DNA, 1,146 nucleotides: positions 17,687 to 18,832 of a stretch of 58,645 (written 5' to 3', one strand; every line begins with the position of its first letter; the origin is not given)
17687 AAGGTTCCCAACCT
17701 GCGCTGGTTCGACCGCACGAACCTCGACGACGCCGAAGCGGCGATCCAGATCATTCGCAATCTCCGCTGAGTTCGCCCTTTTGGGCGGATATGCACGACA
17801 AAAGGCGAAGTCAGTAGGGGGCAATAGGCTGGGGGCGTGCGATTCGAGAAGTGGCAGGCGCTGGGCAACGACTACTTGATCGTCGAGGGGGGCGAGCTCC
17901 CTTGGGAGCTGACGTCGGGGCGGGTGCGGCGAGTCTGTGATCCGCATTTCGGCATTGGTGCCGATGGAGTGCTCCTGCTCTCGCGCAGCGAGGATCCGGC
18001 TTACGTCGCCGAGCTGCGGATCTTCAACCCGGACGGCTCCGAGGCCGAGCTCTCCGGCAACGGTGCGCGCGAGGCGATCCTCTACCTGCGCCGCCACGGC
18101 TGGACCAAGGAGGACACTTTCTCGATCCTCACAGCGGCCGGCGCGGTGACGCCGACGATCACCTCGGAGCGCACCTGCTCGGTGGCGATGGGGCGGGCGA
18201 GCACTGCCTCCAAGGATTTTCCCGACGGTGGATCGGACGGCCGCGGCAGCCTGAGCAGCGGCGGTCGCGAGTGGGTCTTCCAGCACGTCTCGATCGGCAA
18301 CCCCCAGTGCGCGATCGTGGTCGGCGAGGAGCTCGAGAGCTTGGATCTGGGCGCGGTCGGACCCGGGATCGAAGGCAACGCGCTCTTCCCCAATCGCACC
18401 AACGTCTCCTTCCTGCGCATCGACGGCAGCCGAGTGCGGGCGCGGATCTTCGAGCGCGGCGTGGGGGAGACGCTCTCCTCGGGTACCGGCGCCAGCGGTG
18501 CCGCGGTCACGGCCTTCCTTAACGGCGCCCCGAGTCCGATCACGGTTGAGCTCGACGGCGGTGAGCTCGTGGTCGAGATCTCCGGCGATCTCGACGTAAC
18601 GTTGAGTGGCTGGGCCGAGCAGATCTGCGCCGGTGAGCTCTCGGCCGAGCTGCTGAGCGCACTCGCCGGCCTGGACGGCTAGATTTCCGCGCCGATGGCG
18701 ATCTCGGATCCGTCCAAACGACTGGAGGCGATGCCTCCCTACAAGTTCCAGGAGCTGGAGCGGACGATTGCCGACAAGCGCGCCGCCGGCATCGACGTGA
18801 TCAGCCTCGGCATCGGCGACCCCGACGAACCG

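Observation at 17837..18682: Syntenic DapF carries Ser at both catalytic Cys positions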

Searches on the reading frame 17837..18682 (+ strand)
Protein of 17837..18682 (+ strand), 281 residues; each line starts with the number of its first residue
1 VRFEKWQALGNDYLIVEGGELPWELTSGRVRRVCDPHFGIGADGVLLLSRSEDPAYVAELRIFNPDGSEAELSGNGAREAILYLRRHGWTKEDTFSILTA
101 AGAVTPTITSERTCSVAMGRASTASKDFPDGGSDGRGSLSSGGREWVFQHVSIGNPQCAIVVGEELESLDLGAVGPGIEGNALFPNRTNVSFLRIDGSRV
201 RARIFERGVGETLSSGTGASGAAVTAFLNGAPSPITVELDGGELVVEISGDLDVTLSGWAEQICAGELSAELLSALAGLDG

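Call 3: search_protein_families(library=pfam, proteins=[window:17837-18679:+], max_evalue=0.01)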
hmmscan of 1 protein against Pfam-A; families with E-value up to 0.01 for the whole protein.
window:17837-18679:+ (281 aa): 1 family
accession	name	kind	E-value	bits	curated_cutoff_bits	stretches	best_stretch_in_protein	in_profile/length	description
PF01678.24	DAP_epimerase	-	1.3e-38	132.2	34.7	2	5-122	3-119/121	Diaminopimelate epimerase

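Call 4: search_protein_families(library=ncbifam, proteins=[window:17837-18679:+], max_evalue=0.01)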
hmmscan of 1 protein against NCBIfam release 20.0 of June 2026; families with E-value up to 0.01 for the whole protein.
window:17837-18679:+ (281 aa): 2 families
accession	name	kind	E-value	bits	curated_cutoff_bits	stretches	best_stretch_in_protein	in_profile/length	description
TIGR00652.1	DapF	equivalog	8.4e-56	189.4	114.65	1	1-269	1-269/270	diaminopimelate epimerase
NF038284.1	bifunc_DapF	exception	2.9e-12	46.5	350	1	42-225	43-217/254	bifunctional diaminopimelate epimerase/glutamate racemase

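Call 5: search_solved_structures(query=window:17837-18679:+, show_alignments=3, max_evalue=0.001)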
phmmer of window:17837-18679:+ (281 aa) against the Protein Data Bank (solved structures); distinct sequences matched with E-value up to 0.001: 17.
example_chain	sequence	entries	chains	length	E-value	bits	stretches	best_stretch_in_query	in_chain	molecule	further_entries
9mro_A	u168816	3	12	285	2.1e-42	148.8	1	2-268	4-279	Diaminopimelate epimerase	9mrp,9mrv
5ha4_A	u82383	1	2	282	2.3e-38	135.6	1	2-267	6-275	Diaminopimelate epimerase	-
3ejx_A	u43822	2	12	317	9.3e-38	133.6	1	2-266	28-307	Diaminopimelate epimerase, chloroplastic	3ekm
2otn_A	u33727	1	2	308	1e-35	126.8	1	3-267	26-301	Diaminopimelate epimerase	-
2q9j_A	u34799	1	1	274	2.2e-35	125.8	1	1-251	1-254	Diaminopimelate epimerase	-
2q9h_A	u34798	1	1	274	2.2e-35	125.8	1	1-251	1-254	Diaminopimelate epimerase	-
6vck_A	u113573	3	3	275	7.6e-35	124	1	1-250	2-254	Diaminopimelate epimerase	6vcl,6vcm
4ik0_A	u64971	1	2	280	1.1e-34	123.5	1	1-250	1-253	Diaminopimelate epimerase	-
1gqz_A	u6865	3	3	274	1.1e-34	123.5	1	1-251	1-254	DIAMINOPIMELATE EPIMERASE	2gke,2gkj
5ygu_A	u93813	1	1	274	1.2e-34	123.4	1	1-250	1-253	Diaminopimelate epimerase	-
6d13_A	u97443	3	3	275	1.2e-34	123.4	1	1-250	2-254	Diaminopimelate epimerase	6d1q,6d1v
4ijz_A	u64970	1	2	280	1.2e-34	123.3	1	1-250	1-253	Diaminopimelate epimerase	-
1bwz_A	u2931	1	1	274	3.8e-34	121.7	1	1-251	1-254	PROTEIN (DIAMINOPIMELATE EPIMERASE)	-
8qzy_A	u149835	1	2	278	8.7e-32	114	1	1-267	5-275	Diaminopimelate epimerase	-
7vdy_A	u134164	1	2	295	3.8e-25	92.2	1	3-266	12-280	O-ureido-serine racemase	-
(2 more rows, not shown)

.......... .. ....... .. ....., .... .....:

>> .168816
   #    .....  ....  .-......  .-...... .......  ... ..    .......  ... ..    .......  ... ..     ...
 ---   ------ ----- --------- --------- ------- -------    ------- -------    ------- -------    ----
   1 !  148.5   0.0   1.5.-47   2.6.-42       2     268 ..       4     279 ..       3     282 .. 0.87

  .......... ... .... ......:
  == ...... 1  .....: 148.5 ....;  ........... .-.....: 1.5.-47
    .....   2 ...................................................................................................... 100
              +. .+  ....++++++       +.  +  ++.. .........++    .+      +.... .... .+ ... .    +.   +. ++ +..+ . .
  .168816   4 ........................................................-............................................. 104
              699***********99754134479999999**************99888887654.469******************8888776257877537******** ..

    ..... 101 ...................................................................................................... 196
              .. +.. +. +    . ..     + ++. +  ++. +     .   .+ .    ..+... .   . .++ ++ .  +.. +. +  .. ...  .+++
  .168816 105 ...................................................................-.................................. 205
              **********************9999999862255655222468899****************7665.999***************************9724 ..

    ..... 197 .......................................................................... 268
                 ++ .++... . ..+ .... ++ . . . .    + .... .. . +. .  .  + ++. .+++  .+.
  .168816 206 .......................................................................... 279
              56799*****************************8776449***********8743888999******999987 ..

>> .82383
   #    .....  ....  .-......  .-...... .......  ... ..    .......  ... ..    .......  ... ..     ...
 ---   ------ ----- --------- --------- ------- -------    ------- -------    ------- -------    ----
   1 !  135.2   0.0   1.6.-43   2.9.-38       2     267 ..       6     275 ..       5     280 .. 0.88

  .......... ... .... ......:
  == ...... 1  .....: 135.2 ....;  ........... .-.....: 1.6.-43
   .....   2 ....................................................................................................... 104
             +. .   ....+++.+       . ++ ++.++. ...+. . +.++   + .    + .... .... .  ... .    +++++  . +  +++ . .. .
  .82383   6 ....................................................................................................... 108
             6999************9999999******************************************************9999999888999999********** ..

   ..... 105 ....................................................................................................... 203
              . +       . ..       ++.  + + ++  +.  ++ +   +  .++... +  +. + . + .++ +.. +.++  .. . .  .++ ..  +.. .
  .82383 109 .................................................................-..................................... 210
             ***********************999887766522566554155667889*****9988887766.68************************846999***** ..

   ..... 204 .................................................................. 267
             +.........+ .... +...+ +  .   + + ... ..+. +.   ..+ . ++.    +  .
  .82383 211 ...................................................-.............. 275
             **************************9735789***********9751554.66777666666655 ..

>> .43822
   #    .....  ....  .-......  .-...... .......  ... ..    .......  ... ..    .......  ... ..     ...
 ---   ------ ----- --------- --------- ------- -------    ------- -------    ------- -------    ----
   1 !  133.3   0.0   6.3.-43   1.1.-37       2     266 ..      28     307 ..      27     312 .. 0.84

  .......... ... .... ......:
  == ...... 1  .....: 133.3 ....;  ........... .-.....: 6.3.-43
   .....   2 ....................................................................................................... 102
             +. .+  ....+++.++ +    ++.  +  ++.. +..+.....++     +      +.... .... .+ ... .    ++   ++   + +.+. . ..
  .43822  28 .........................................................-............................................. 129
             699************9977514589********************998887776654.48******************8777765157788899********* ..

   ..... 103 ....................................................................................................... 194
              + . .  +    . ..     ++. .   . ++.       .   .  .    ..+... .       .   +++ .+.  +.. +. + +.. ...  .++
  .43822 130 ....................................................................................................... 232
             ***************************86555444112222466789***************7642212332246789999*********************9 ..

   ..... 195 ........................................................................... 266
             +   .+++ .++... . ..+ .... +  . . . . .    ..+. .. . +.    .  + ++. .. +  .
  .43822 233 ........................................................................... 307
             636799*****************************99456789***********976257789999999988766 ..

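Call 6: find_homologous_proteins(query=window:17837-18679:+, max_evalue=1e-10)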
Query window:17837-18679:+ (281 aa): 8000 proteins with E <= 1e-10 among 8000 candidates; the best 120 are listed.
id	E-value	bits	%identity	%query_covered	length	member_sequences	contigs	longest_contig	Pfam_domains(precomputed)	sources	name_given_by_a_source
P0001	2.9e-170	583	94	100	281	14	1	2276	PF01678.25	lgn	-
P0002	9.1e-169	578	93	100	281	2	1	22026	PF01678.25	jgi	jgi:diaminopimelate epimerase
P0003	2.0e-168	577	93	100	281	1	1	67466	PF01678.25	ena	-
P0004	1.9e-167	574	93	100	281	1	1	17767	PF01678.25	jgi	jgi:diaminopimelate epimerase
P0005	2.8e-167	573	93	100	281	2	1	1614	PF01678.25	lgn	-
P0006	5.7e-167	572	92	100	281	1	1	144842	PF01678.25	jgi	jgi:diaminopimelate epimerase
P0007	1.1e-166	571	91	100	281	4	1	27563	PF01678.25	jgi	jgi:diaminopimelate epimerase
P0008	1.2e-166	571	91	100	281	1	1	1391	PF01678.25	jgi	jgi:diaminopimelate epimerase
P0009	3.5e-166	570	91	100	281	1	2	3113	PF01678.25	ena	-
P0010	3.8e-166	570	92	100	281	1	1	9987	PF01678.25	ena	-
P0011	9.6e-166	568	91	100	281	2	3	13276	PF01678.25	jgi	-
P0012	1.0e-165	568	92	100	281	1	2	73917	PF01678.25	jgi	-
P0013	3.4e-165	567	92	100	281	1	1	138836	PF01678.25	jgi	jgi:diaminopimelate epimerase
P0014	3.7e-165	566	92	100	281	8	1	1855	PF01678.25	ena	-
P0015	6.6e-165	566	91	100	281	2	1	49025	PF01678.25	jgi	jgi:diaminopimelate epimerase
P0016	8.0e-165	565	91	100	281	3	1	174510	PF01678.25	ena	-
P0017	8.2e-165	565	91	100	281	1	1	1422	PF01678.25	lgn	-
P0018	8.9e-165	565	91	100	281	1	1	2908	PF01678.25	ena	-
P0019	1.9e-164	564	91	100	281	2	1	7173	PF01678.25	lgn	-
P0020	2.4e-164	564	91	100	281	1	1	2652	PF01678.25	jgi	jgi:diaminopimelate epimerase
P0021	3.2e-164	563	92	100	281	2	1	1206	PF01678.25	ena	-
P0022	3.2e-164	563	90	100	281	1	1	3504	PF01678.25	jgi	jgi:diaminopimelate epimerase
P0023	3.5e-164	563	91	100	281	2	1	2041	PF01678.25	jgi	jgi:diaminopimelate epimerase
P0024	3.9e-164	563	91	100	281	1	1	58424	PF01678.25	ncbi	-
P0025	4.3e-164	563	91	100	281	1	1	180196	PF01678.25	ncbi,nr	ncbi:MAG TPA: diaminopimelate epimerase [Solirubrobacterales bacterium]|nr:diaminopimelate epimerase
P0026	5.7e-164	562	90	100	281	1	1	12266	PF01678.25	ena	-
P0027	1.1e-163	562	91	100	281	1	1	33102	PF01678.25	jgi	jgi:diaminopimelate epimerase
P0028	1.2e-163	561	91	100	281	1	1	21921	PF01678.25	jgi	jgi:diaminopimelate epimerase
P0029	1.2e-163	561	90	100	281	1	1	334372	PF01678.25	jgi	jgi:diaminopimelate epimerase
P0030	1.4e-163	561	90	100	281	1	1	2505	PF01678.25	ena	-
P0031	1.6e-163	561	90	100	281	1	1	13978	PF01678.25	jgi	jgi:diaminopimelate epimerase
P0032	2.2e-163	561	90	100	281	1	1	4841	PF01678.25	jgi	jgi:diaminopimelate epimerase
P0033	2.4e-163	560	90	100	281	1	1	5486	PF01678.25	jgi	jgi:diaminopimelate epimerase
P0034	2.7e-163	560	90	100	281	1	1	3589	PF01678.25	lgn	-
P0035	3.0e-163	560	90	100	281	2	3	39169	PF01678.25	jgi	jgi:diaminopimelate epimerase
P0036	3.1e-163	560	90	100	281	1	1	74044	PF01678.25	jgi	jgi:diaminopimelate epimerase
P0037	3.7e-163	560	91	100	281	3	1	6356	PF01678.25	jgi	jgi:diaminopimelate epimerase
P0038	5.9e-163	559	90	100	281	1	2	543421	PF01678.25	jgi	jgi:diaminopimelate epimerase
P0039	6.1e-163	559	90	100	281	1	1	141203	PF01678.25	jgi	jgi:diaminopimelate epimerase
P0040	8.0e-163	559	90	100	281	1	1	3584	PF01678.25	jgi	-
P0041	9.4e-163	558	91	100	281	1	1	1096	PF01678.25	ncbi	-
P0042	1.2e-162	558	89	100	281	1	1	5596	PF01678.25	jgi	jgi:diaminopimelate epimerase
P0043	1.4e-162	558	90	100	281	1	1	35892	PF01678.25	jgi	jgi:diaminopimelate epimerase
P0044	1.8e-162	558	90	100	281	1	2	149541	PF01678.25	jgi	jgi:diaminopimelate epimerase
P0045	1.9e-162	558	90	100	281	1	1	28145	PF01678.25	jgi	jgi:diaminopimelate epimerase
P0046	2.1e-162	557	90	100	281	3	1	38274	PF01678.25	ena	-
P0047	2.4e-162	557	91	100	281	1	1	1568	PF01678.25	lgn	-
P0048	2.4e-162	557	89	100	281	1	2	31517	PF01678.25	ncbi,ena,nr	ncbi:MAG TPA: diaminopimelate epimerase [Solirubrobacterales bacterium]|nr:diaminopimelate epimerase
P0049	4.3e-162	556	90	100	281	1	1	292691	PF01678.25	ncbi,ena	-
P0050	6.6e-162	556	89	100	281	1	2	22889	PF01678.25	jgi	-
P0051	7.4e-162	556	91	100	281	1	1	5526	PF01678.25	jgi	jgi:diaminopimelate epimerase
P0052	8.6e-162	555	89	100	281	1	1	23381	PF01678.25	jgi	jgi:diaminopimelate epimerase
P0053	9.0e-162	555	91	100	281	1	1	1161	PF01678.25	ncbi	-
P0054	1.0e-161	555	90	100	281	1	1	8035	PF01678.25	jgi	jgi:diaminopimelate epimerase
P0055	1.1e-161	555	90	100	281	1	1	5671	PF01678.25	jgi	jgi:diaminopimelate epimerase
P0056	1.6e-161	554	89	100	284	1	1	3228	PF01678.25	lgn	-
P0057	4.0e-161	553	89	100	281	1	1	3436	PF01678.25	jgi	jgi:diaminopimelate epimerase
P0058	5.1e-161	553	89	100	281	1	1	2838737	PF01678.25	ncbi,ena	-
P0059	5.9e-161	553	90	100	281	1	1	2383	PF01678.25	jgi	jgi:diaminopimelate epimerase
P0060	6.8e-161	552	89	100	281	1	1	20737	PF01678.25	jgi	jgi:diaminopimelate epimerase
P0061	7.0e-161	552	90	100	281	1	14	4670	PF01678.25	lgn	-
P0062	9.8e-161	552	90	100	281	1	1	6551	PF01678.25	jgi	jgi:diaminopimelate epimerase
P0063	1.0e-160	552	89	100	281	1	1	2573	PF01678.25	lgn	-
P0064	2.5e-160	551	89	100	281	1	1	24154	PF01678.25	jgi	jgi:diaminopimelate epimerase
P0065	3.4e-160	550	89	100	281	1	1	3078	PF01678.25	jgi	jgi:diaminopimelate epimerase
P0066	2.4e-159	547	87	100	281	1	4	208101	PF01678.25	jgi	jgi:diaminopimelate epimerase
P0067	2.4e-159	547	88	100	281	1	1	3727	PF01678.25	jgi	jgi:diaminopimelate epimerase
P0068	3.4e-159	547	89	100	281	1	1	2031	PF01678.25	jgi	jgi:diaminopimelate epimerase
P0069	5.2e-159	546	89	100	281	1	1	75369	PF01678.25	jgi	jgi:diaminopimelate epimerase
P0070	5.3e-159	546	89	100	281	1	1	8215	PF01678.25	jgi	jgi:diaminopimelate epimerase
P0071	5.5e-159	546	88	100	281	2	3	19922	PF01678.25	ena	-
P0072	6.1e-159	546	88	100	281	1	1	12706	PF01678.25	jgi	jgi:diaminopimelate epimerase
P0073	6.6e-159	546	89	96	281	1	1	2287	PF01678.25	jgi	jgi:diaminopimelate epimerase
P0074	2.1e-158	544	88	100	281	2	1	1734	PF01678.25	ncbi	ncbi:MAG: diaminopimelate epimerase [Thermoleophilia bacterium]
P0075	4.2e-158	543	87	100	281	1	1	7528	PF01678.25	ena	-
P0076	7.1e-158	542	88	100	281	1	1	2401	PF01678.25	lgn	-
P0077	9.7e-158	542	87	100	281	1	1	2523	PF01678.25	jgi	jgi:diaminopimelate epimerase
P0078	1.0e-157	542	88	95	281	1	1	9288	PF01678.25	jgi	jgi:diaminopimelate epimerase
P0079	1.1e-157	542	87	100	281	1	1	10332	PF01678.25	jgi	jgi:diaminopimelate epimerase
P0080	1.5e-157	541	88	100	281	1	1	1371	PF01678.25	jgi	jgi:diaminopimelate epimerase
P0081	1.7e-157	541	88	100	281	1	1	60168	PF01678.25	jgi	jgi:diaminopimelate epimerase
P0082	3.6e-157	540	87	100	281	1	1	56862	PF01678.25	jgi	jgi:diaminopimelate epimerase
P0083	4.7e-157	540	87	100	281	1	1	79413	PF01678.25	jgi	jgi:diaminopimelate epimerase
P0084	5.8e-157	540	87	100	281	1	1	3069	PF01678.25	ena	-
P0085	1.6e-156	538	86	100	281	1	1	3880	PF01678.25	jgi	-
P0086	1.7e-156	538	86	100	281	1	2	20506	PF01678.25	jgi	jgi:diaminopimelate epimerase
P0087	1.8e-156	538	87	100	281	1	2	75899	PF01678.25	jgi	jgi:diaminopimelate epimerase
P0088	1.9e-156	538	86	95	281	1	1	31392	PF01678.25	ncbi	-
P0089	7.5e-156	536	87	99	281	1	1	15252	PF01678.25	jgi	jgi:diaminopimelate epimerase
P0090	1.2e-155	535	86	99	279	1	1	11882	PF01678.25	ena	-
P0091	1.5e-155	535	86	95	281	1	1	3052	PF01678.25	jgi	jgi:diaminopimelate epimerase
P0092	2.0e-155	534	85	100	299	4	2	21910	PF01678.25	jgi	jgi:diaminopimelate epimerase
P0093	2.0e-155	534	86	95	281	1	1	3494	PF01678.25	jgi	jgi:diaminopimelate epimerase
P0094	2.0e-155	534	87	100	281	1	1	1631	PF01678.25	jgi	jgi:diaminopimelate epimerase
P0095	2.3e-155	534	85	100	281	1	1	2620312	PF01678.25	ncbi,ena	-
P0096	2.6e-155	534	86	100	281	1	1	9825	PF01678.25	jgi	jgi:diaminopimelate epimerase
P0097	2.6e-155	534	86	100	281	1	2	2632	PF01678.25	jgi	jgi:diaminopimelate epimerase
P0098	3.7e-155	534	87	96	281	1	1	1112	PF01678.25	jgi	jgi:diaminopimelate epimerase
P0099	5.0e-155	533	86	100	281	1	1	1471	PF01678.25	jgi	jgi:diaminopimelate epimerase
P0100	5.9e-155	533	84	99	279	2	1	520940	PF01678.25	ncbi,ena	-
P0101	7.5e-155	533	84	100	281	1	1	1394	PF01678.25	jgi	jgi:diaminopimelate epimerase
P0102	8.3e-155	532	85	95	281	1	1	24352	PF01678.25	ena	-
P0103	9.5e-155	532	86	100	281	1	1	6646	PF01678.25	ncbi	-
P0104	9.5e-155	532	85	100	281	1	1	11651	PF01678.25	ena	-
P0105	1.2e-154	532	87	95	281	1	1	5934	PF01678.25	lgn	-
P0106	1.3e-154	532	85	100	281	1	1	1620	PF01678.25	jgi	-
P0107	1.4e-154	532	85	100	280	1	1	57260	PF01678.25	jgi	jgi:diaminopimelate epimerase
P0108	1.4e-154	532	85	100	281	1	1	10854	PF01678.25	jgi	jgi:diaminopimelate epimerase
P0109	1.8e-154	531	85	95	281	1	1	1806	PF01678.25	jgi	jgi:diaminopimelate epimerase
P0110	1.8e-154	531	85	100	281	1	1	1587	PF01678.25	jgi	jgi:diaminopimelate epimerase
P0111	1.9e-154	531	85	96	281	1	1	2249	PF01678.25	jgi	jgi:diaminopimelate epimerase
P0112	2.0e-154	531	86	96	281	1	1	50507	PF01678.25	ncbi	-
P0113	2.3e-154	531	85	95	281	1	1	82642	PF01678.25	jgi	-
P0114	2.5e-154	531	85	100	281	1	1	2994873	PF01678.25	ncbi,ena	-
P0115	2.6e-154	531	85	95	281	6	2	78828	PF01678.25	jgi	jgi:diaminopimelate epimerase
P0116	3.5e-154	530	85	100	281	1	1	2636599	PF01678.25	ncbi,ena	-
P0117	4.2e-154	530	84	100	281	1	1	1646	PF01678.25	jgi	jgi:diaminopimelate epimerase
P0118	5.5e-154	530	86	100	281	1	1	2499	PF01678.25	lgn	-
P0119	6.5e-154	529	86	95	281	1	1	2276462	PF01678.25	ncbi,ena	-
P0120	7.3e-154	529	86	95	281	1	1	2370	PF01678.25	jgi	jgi:diaminopimelate epimerase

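Call 10: find_related_loci(query=window:17837-18679:+, collection=genome_contigs, flank=10000)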
Query window:17837-18679:+ (281 aa) in genome_contigs; peptide patterns used: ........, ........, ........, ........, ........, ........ (x = any residue, [..] = any of these).
599 stretches matched a pattern (row limit reached: there are more); 546 encode a relative of the query (tblastn E <= 1e-3); the best 80 are kept; 80 distinct loci.
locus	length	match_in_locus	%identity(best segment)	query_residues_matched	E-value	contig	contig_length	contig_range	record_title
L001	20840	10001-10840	85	1-280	3e-156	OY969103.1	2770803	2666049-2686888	MAG: uncultured Solirubrobacterales bacterium isolate MFD03975.bin.c.2 genome assembly, chromosome: 1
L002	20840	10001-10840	84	1-280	2e-155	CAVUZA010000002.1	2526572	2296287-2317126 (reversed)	MAG: uncultured Solirubrobacterales bacterium isolate MFD05684.bin.1.295 genome assembly, contig: contig_13261, whole ge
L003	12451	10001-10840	84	1-280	4e-154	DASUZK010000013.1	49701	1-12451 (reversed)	MAG TPA_asm: Solirubrobacterales bacterium isolate SMAG_U1920 k141_1208395, whole genome shotgun sequence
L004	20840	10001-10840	83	1-280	4e-154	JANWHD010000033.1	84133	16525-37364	MAG: Solirubrobacterales bacterium isolate CRAIB_MAG6 c_000000071858, whole genome shotgun sequence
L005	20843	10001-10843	81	1-281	2e-152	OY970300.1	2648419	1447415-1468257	MAG: uncultured Solirubrobacterales bacterium isolate MFD04850.bin.c.2 genome assembly, chromosome: 1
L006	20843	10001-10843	85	1-281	2e-151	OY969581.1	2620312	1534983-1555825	MAG: uncultured Solirubrobacterales bacterium isolate MFD01916.bin.c.7 genome assembly, chromosome: 1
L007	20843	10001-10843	81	1-281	6e-151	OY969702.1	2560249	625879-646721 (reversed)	MAG: uncultured Solirubrobacterales bacterium isolate MFD02416.bin.c.17 genome assembly, chromosome: 1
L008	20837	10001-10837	82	1-279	7e-151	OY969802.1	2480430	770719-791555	MAG: uncultured Solirubrobacterales bacterium isolate MFD02840.bin.1.179 genome assembly, chromosome: 1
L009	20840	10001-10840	81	1-280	2e-150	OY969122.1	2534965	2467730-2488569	MAG: uncultured Solirubrobacterales bacterium isolate MFD02360.bin.1.202 genome assembly, chromosome: 1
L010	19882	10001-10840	81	1-280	1e-149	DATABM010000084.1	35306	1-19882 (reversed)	MAG TPA_asm: Solirubrobacterales bacterium isolate SMAG_U6698 k141_1039572, whole genome shotgun sequence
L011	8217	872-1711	81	1-280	6e-149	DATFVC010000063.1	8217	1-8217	MAG TPA_asm: Solirubrobacterales bacterium isolate SMAG_U9454 k141_394284, whole genome shotgun sequence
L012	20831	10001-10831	81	1-277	3e-149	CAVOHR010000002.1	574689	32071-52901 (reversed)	MAG: uncultured Solirubrobacterales bacterium isolate MFD10007.bin.1.33 genome assembly, contig: contig_22298, whole gen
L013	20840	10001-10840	81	1-280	4e-149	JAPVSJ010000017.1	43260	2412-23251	MAG: Actinomycetota bacterium isolate WN3_metabat.1 k97_148027, whole genome shotgun sequence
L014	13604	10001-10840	82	1-280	1e-148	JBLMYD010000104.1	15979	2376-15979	MAG: Chloroflexota bacterium isolate MAG238 PRJNA957066_bin20_renamed_103, whole genome shotgun sequence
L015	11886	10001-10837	81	1-279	9e-149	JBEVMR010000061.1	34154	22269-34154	MAG: Solirubrobacterales bacterium isolate T4R3UO_autometa_bin_0001 T4R3UO_autometa_bin_0001_k133_9514996, whole genome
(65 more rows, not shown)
